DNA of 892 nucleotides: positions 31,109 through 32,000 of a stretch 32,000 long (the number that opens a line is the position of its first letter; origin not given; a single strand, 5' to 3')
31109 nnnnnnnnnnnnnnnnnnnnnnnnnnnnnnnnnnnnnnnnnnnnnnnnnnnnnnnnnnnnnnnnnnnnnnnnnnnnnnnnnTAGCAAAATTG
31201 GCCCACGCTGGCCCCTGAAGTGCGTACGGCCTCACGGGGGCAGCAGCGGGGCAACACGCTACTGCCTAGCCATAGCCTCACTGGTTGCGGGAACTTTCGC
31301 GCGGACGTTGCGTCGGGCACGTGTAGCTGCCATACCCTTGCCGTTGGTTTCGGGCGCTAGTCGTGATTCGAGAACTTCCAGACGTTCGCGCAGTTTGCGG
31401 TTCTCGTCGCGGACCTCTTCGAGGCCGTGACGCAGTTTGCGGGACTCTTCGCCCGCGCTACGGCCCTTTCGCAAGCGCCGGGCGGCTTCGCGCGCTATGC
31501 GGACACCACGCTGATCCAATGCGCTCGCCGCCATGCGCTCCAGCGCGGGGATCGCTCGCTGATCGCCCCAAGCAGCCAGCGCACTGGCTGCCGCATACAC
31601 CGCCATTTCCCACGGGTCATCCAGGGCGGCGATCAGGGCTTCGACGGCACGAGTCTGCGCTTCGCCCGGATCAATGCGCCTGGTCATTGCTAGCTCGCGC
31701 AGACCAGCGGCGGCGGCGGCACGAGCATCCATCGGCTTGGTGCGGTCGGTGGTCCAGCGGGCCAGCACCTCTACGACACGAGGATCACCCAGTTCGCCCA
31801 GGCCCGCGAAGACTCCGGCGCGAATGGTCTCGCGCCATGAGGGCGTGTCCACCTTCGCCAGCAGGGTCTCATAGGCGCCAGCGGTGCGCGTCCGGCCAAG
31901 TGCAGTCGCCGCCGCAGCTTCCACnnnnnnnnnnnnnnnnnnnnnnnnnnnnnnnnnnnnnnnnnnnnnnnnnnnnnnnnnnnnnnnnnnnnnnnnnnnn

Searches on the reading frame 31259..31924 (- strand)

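Call 3: search_protein_families(library=pfam, proteins=[window:31259-31924:-], max_evalue=0.1)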
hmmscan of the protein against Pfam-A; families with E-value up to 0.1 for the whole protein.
window:31259-31924:- (221 aa): 3 families
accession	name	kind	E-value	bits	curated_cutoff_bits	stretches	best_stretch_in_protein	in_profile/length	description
PF13646.12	HEAT_2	-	4.2e-13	49.8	27.7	2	3-74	18-86/88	HEAT repeats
PF03130.22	HEAT_PBS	-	1e-05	26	20.9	0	110-130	3-23/27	PBS lyase HEAT-like repeat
PF05557.18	MAD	-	0.0099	14.8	30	1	139-198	422-479/661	Mitotic checkpoint protein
